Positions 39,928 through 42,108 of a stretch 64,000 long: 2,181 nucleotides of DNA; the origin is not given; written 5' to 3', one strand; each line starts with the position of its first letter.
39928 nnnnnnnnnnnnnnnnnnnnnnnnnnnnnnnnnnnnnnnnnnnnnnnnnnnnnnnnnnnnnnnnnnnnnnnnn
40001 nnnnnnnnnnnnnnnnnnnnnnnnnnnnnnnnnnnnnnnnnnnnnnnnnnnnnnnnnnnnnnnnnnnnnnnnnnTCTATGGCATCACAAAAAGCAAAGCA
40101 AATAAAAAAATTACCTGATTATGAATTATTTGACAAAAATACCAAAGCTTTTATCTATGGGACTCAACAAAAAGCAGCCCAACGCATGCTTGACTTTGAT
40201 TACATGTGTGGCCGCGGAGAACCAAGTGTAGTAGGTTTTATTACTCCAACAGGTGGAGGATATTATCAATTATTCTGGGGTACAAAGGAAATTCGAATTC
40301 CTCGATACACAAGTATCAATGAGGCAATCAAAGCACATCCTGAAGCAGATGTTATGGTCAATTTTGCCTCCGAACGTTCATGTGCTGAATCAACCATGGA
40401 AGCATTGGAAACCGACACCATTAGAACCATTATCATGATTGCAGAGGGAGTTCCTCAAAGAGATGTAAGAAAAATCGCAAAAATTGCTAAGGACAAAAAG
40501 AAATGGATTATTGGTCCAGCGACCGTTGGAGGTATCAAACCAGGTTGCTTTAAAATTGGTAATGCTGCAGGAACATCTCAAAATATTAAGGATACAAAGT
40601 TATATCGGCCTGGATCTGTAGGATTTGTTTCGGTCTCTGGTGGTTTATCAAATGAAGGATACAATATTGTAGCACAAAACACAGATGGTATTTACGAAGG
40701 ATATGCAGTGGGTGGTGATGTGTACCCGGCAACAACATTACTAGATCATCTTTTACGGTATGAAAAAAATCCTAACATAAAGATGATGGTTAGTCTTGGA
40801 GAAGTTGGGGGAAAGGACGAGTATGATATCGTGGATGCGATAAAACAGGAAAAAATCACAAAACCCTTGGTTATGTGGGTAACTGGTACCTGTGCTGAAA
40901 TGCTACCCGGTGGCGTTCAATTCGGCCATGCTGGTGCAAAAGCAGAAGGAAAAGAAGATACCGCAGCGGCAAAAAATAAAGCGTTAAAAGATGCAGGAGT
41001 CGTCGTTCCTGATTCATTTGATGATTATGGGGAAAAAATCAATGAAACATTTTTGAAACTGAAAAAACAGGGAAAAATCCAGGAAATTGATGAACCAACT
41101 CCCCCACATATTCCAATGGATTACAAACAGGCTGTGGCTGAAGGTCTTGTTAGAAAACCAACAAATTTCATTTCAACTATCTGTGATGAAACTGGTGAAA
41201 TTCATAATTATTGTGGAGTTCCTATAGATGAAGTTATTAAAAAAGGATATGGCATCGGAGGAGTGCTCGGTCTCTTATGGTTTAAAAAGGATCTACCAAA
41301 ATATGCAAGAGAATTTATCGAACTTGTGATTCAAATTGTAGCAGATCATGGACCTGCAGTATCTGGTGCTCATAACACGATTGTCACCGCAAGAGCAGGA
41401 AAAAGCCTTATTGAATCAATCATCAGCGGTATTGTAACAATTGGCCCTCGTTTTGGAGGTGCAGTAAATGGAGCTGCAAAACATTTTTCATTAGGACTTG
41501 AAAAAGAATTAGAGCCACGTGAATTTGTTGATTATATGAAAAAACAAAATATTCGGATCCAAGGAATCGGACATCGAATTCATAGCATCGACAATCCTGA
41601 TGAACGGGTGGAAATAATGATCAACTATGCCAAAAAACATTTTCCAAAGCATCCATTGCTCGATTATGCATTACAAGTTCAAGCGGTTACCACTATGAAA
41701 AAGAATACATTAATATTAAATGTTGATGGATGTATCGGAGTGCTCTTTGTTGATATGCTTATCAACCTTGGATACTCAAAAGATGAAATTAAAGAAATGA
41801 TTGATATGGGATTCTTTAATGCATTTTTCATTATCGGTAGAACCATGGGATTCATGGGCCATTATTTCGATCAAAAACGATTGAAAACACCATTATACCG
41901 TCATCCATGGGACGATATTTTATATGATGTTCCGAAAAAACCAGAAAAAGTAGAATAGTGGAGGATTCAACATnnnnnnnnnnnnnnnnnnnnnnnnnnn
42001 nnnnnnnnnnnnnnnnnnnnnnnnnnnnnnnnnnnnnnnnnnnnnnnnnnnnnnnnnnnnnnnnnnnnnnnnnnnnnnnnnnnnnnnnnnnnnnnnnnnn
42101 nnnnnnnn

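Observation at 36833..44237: Tight acn–aclB–aclA–icd operon, a candidate reductive-TCA citrate-cleavage module in an archaeon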

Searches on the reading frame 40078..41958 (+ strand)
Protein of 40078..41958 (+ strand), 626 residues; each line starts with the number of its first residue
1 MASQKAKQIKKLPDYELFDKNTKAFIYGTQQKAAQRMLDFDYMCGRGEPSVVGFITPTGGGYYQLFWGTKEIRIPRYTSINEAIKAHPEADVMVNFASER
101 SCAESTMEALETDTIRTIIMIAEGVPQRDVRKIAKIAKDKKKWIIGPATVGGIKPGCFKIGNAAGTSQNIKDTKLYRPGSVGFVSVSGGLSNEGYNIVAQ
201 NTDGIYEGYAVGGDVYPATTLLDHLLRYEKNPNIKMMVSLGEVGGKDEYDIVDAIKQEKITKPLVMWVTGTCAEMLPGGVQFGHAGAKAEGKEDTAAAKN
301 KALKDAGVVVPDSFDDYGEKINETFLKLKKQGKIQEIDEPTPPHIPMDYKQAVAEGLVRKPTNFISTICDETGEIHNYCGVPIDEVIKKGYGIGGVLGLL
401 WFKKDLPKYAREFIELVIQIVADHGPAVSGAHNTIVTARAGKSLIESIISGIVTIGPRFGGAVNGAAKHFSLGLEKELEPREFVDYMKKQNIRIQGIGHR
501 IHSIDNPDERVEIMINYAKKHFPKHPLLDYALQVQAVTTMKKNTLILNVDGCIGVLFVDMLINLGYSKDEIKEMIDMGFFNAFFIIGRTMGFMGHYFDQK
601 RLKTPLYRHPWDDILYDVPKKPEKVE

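Call 3: search_protein_families(library=pfam, proteins=[window:40078-41958:+])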
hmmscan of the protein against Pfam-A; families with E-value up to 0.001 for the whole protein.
window:40078-41958:+ (626 aa): 3 families
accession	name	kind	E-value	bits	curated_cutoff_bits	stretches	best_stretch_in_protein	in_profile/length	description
PF00285.26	Citrate_synt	-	5.8e-19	68.8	27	1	401-608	157-355/357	Citrate synthase, C-terminal domain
PF00549.24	Ligase_CoA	-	6e-17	62.4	24.5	1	185-309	2-128/128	CoA-ligase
PF02629.25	CoA_binding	-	5.8e-09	37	22.3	1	19-124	1-97/97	CoA binding domain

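Call 4: search_protein_families(library=ncbifam, proteins=[window:40078-41958:+])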
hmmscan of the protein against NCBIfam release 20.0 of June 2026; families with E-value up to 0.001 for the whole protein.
window:40078-41958:+ (626 aa): 18 families
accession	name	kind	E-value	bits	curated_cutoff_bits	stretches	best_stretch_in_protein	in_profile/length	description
NF004230.0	PRK05678.1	equivalog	5.7e-44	150.5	336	1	18-324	5-287/291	succinate--CoA ligase subunit alpha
TIGR01019.1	sucCoAalpha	subfamily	4.3e-42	144.5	353.2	1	18-323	3-284/286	succinate--CoA ligase subunit alpha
NF004866.0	PRK06224.1-3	subfamily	1.3e-16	60.6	245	1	402-621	55-266/275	citryl-CoA lyase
NF004869.0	PRK06224.1-6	subfamily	9.8e-16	57.8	212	1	403-606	42-236/263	citryl-CoA lyase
NF004868.0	PRK06224.1-5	subfamily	1.1e-11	44.3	193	1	410-600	52-236/260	citryl-CoA lyase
TIGR01800.1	cit_synth_II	subfamily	3e-10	39.4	421.3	1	420-600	176-342/368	2-methylcitrate synthase/citrate synthase II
NF004864.0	PRK06224.1-1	equivalog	1.6e-09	37.2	261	1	371-601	25-250/278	citryl-CoA lyase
NF041157.1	Cit_synThplmales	equivalog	1.3e-07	31.1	590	1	420-597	179-346/377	citrate synthase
NF041301.1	Cit_synth_Halo_CitZ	equivalog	4e-07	29.4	550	1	411-598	177-351/379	citrate synthase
NF010639.0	PRK14036.1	equivalog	1.7e-06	27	502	1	415-599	178-351/379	citrate synthase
NF009005.0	PRK12350.1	subfamily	1e-05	24.9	332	1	419-603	166-338/366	citrate synthase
NF004126.0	PRK05614.1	equivalog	2.5e-05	22.9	505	1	414-599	222-401/430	citrate synthase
NF010640.0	PRK14037.1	subfamily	6e-05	22.1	504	1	422-598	181-348/377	citrate synthase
NF009006.1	PRK12351.1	equivalog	0.00045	18.7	550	1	404-600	168-350/376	bifunctional 2-methylcitrate synthase/citrate synthase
NF010636.0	PRK14033.1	equivalog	0.00052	18.9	479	0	415-600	181-352/376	bifunctional 2-methylcitrate synthase/citrate synthase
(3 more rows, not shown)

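Call 10: find_related_loci(query=window:40078-41958:+, collection=genome_contigs, flank=10000)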
Query window:40078-41958:+ (626 aa) in genome_contigs; peptide patterns used: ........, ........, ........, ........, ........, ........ (x = any residue, [..] = any of these).
145 stretches matched a pattern; 68 encode a relative of the query (tblastn E <= 1e-3); 68 distinct loci.
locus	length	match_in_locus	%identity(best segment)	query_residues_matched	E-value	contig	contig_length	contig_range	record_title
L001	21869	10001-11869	92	1-623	0e+0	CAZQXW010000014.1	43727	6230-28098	MAG TPA_asm: uncultured Thermoplasmatales archaeon isolate SRP332253_co2_211 genome assembly, contig: NODE_740_length_43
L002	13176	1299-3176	90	1-626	0e+0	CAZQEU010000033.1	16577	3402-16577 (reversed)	MAG TPA_asm: uncultured Thermoplasmatales archaeon isolate SRP332253_co2_91 genome assembly, contig: NODE_3303_length_16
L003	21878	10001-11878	90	1-626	0e+0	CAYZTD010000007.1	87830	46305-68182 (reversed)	MAG TPA_asm: uncultured Thermoplasmatales archaeon isolate SRP332253_co2_155 genome assembly, contig: NODE_192_length_87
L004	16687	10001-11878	90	1-626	0e+0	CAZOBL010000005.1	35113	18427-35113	MAG TPA_asm: uncultured Thermoplasmatales archaeon isolate SRP332253_co2_223 genome assembly, contig: NODE_1060_length_3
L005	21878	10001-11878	90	1-626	0e+0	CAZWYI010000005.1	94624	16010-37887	MAG TPA_asm: uncultured Thermoplasmatales archaeon isolate binchicken_co17_260 genome assembly, contig: NODE_693_length_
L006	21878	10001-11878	89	1-626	0e+0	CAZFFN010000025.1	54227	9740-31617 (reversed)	MAG TPA_asm: uncultured Thermoplasmatales archaeon isolate SRP067234_co1_26 genome assembly, contig: k99_181453, whole g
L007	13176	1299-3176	89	1-626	0e+0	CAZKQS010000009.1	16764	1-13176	MAG TPA_asm: uncultured Thermoplasmatales archaeon isolate SRP332253_co2_176 genome assembly, contig: NODE_3245_length_1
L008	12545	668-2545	87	1-626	0e+0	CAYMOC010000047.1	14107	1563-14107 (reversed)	MAG TPA_asm: uncultured Thermoplasmatales archaeon isolate SRP332253_co1_209 genome assembly, contig: NODE_7257_length_1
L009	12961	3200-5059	88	7-626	0e+0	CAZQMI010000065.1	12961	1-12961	MAG TPA_asm: uncultured Thermoplasmatales archaeon isolate SRP332253_co2_224 genome assembly, contig: NODE_4671_length_1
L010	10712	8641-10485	88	12-626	0e+0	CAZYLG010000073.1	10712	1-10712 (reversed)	MAG TPA_asm: uncultured Thermoplasmatales archaeon isolate SRP332253_co1_132 genome assembly, contig: NODE_10397_length_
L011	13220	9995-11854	87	7-626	0e+0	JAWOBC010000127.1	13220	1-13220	MAG: Thermoplasmatota archaeon isolate BLK2-2.bin.44 k191_917315, whole genome shotgun sequence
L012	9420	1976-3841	85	5-626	0e+0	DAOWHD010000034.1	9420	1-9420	MAG TPA_asm: Thermoplasmata archaeon isolate CSMAG_2008 CSMAG_2008_k141_1826955_length_9420_cov_52.6779, whole genome sh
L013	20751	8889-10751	84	7-626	0e+0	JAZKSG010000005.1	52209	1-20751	MAG: Thermoplasmatota archaeon isolate NA-30cm_bin.10 NODE_51_length_52209_cov_24.054761, whole genome shotgun sequence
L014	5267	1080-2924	85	12-626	0e+0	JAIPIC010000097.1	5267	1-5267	MAG: Candidatus Woesearchaeota archaeon isolate Tobar13.5m-G65 Tobar13-5m-C15637, whole genome shotgun sequence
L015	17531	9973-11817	85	12-626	0e+0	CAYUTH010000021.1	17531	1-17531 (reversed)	MAG TPA_asm: uncultured Candidatus Cloacimonadota bacterium isolate SRP178699_co1_21 genome assembly, contig: NODE_4030_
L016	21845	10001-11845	85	12-626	0e+0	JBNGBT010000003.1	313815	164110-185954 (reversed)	MAG: Candidatus Cloacimonadota bacterium isolate MAG213-F140 NODE_3_length_313815_cov_75.162170, whole genome shotgun se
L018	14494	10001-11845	84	12-626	0e+0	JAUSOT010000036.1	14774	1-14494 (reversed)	MAG: Candidatus Cloacimonadales bacterium isolate E21_maxbin.083 E21_k141_7457, whole genome shotgun sequence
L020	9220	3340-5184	84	12-626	0e+0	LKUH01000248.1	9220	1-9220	MAG: Candidatus Cloacimonas sp. SDB scaffold-2057, whole genome shotgun sequence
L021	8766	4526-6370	84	12-626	0e+0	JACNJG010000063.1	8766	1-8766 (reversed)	MAG: Candidatus Cloacimonadota bacterium isolate NIOZ-UU3 NIOZ-UU_NODE_10027_length_8766_cov_39.7481, whole genome shotg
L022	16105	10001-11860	84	4-625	0e+0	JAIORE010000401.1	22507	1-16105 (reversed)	MAG: Candidatus Cloacimonadota bacterium isolate SMBSF10 20072_Bin_3_contigs_1_c_000000000276, whole genome shotgun sequ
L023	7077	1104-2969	82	5-626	0e+0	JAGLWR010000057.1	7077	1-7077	MAG: Methanomicrobia archaeon isolate RS_12_29 ZL285.bin.29.fa_57, whole genome shotgun sequence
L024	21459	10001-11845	84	12-626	0e+0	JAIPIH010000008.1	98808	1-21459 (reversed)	MAG: Candidatus Cloacimonadota bacterium isolate Tobar13.5m-G70 Tobar13-5m-C200, whole genome shotgun sequence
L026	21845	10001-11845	83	12-626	0e+0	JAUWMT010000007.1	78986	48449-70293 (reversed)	MAG: Candidatus Cloacimonadota bacterium isolate CSMAG_2405 CSMAG_2405_k141_323674_length_78986_cov_19.1764, whole genom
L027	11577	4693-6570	81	1-626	0e+0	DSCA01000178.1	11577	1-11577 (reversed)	MAG TPA_asm: Thermoplasmatales archaeon isolate SpSt-1185 Ga0129302_1003101, whole genome shotgun sequence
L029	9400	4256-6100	82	12-626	0e+0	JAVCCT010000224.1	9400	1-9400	MAG: Candidatus Stygibacter frigidus isolate MAG_3300035698_198 Ga0374944_283038, whole genome shotgun sequence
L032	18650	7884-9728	85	11-625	0e+0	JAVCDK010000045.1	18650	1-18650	MAG: Candidatus Celaenobacter antarcticus isolate MAG_3300025698_8 Ga0208771_1000771, whole genome shotgun sequence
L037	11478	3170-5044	81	1-626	0e+0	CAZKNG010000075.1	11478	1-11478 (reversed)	MAG TPA_asm: uncultured bacterium isolate binchicken_co13_191 genome assembly, contig: NODE_8901_length_11478_cov_5.8095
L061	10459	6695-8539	83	12-626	0e+0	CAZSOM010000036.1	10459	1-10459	MAG TPA_asm: uncultured Candidatus Cloacimonadota bacterium isolate SRP191223_co1_30 genome assembly, contig: NODE_7469_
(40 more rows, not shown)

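Call 32: search_protein_families(library=ncbifam, proteins=[L016:204-1799:+, L016:2121-4193:+, L016:4553-5761:+, L016:5773-6444:+, L016:14206-15201:+, L016:15232-16014:+, L016:16118-17203:+, L016:17557-18588:+, L016:18572-20497:+], max_evalue=1e-8)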
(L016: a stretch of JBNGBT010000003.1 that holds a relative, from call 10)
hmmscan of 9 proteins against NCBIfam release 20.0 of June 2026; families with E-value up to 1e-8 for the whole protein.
L016:204-1799:+ (531 aa): 1 family
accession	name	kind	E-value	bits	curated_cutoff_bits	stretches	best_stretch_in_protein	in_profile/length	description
NF033707.1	T9SS_sortase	equivalog_domain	6.9e-11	40.5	420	1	441-522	996-1082/1095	type IX secretion system sortase PorU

L016:2121-4193:+ (690 aa): 5 families
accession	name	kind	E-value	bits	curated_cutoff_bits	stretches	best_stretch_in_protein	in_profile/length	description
NF058645.1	MCPCtpMPsAe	equivalog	3.5e-28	98.7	900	2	73-231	44-200/558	methyl-accepting chemotaxis protein CtpM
NF052443.1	SensHisKinMctS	equivalog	5.4e-25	87.6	700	1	75-236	46-204/457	two-component system sensor histidine kinase MctS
NF038263.1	prot_phos_SiaA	equivalog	2.4e-23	82.6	700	1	309-681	276-655/658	biofilm regulation protein phosphatase SiaA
NF045505.1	RR_RssB_Pseudo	equivalog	2.4e-14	53.2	700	1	439-680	156-388/394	two-component system response regulator RssB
TIGR02865.1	spore_II_E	equivalog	6.6e-12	44.3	490.8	1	473-679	564-759/764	stage II sporulation protein E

L016:4553-5761:+ (402 aa): 1 family
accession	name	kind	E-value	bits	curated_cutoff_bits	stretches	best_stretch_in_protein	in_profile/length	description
NF011933.0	PRK15404.1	subfamily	1.6e-16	60.4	477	1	7-374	7-357/370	high-affinity branched-chain amino acid ABC transporter substrate-binding protein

L016:5773-6444:+ (223 aa): 0 families

L016:14206-15201:+ (331 aa): 1 family
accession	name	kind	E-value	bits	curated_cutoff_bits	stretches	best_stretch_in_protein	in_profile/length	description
TIGR02122.1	TRAP_TAXI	subfamily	1.4e-35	122.7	84.35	1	6-327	1-320/320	TAXI family TRAP transporter solute-binding subunit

L016:15232-16014:+ (260 aa): 1 family
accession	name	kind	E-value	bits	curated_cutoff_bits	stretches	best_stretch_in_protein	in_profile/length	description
NF008033.1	PRK10765.1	equivalog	2.9e-38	131.6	223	1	7-205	2-210/240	oxygen-insensitive NADPH nitroreductase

L016:16118-17203:+ (361 aa): 0 families

L016:17557-18588:+ (343 aa): 0 families

L016:18572-20497:+ (641 aa): 5 families
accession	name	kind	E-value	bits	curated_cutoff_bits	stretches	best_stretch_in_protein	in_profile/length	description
NF038263.1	prot_phos_SiaA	equivalog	1.3e-26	93.3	700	1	187-637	174-655/658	biofilm regulation protein phosphatase SiaA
NF045505.1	RR_RssB_Pseudo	equivalog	4.2e-14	52.4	700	1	400-640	154-392/394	two-component system response regulator RssB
NF007007.0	PRK09470.1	equivalog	3.6e-10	39.4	486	1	200-386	73-243/463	envelope stress sensor histidine kinase CpxA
NF033092.0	HK_WalK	equivalog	5.3e-10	38.5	725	1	259-383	121-248/594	cell wall metabolism sensor histidine kinase WalK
NF040691.1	MtrAB_MtrB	equivalog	7.8e-10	38.4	450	1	311-389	185-265/507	MtrAB system histidine kinase MtrB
